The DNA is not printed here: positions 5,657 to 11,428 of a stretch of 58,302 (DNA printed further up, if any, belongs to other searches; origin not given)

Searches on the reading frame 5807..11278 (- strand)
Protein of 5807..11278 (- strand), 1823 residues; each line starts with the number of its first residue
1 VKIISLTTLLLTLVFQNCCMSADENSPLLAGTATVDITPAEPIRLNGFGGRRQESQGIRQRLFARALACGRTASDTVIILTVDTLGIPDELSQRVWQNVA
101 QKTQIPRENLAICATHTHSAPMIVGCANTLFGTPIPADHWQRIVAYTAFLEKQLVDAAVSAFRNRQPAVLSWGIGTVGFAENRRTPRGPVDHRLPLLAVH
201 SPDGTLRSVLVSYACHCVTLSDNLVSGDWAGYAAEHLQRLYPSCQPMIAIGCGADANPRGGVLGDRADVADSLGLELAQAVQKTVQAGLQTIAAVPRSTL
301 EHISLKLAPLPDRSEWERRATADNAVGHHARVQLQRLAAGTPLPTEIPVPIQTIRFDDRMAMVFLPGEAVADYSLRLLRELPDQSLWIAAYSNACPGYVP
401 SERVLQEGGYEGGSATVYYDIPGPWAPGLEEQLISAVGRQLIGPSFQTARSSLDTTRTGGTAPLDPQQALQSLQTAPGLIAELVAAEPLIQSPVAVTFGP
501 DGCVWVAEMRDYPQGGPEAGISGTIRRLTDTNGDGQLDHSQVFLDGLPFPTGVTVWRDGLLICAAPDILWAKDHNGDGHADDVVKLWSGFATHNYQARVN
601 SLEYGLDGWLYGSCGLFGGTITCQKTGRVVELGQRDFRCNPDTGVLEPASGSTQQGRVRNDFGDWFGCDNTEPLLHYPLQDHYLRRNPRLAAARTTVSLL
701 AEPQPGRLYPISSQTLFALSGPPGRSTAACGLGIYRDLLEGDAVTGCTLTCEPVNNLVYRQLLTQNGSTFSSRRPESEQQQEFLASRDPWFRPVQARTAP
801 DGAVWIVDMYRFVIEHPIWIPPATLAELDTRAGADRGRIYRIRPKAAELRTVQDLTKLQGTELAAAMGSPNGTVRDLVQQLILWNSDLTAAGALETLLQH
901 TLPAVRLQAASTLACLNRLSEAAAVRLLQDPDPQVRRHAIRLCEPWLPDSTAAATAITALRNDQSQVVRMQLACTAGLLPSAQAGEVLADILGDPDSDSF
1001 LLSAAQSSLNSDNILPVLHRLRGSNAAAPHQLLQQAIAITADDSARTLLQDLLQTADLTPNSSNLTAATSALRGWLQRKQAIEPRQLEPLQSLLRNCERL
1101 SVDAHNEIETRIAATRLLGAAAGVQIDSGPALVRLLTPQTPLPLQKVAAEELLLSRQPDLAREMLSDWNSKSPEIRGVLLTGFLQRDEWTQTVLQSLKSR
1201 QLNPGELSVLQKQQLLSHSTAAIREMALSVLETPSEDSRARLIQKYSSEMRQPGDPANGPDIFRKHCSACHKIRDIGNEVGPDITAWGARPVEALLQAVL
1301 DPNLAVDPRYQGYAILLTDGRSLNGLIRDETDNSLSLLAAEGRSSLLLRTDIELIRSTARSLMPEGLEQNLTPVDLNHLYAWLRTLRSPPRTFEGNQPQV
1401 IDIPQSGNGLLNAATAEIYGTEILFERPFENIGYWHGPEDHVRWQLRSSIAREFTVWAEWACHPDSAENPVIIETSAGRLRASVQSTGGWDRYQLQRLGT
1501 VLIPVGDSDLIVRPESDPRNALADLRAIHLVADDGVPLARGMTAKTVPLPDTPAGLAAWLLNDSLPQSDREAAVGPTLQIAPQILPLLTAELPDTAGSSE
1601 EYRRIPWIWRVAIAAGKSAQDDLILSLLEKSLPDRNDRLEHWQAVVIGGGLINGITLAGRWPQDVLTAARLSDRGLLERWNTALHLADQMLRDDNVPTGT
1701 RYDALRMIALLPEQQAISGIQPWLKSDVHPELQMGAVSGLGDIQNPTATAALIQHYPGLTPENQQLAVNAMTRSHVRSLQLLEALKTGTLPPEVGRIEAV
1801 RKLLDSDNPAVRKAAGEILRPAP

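Call 10: search_protein_families(library=pfam, proteins=[window:5807-11278:-], max_evalue=0.01)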
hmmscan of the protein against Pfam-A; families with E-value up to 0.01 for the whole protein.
window:5807-11278:- (1823 aa): 6 families
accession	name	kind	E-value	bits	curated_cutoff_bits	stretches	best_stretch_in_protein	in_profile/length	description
PF23500.1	DUF7133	-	7.9e-138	460.4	27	1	466-845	2-384/385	Domain of unknown function (DUF7133)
PF13646.12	HEAT_2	-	3.2e-16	59.8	27.7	2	926-1009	7-87/88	HEAT repeats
PF04734.18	Ceramidase_alk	-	1.5e-15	57.3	32.1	1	30-237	3-226/509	Neutral/alkaline non-lysosomal ceramidase, N-terminal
PF02985.28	HEAT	-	2.1e-07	31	23.5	0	925-941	6-22/31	HEAT repeat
PF00034.26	Cytochrom_C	-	0.0011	20.7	21.3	1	1257-1386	2-89/90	Cytochrome c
PF13442.11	Cytochrome_CBB3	-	0.0012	19.5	27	0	1255-1299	2-41/68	Cytochrome C oxidase, cbb3-type, subunit III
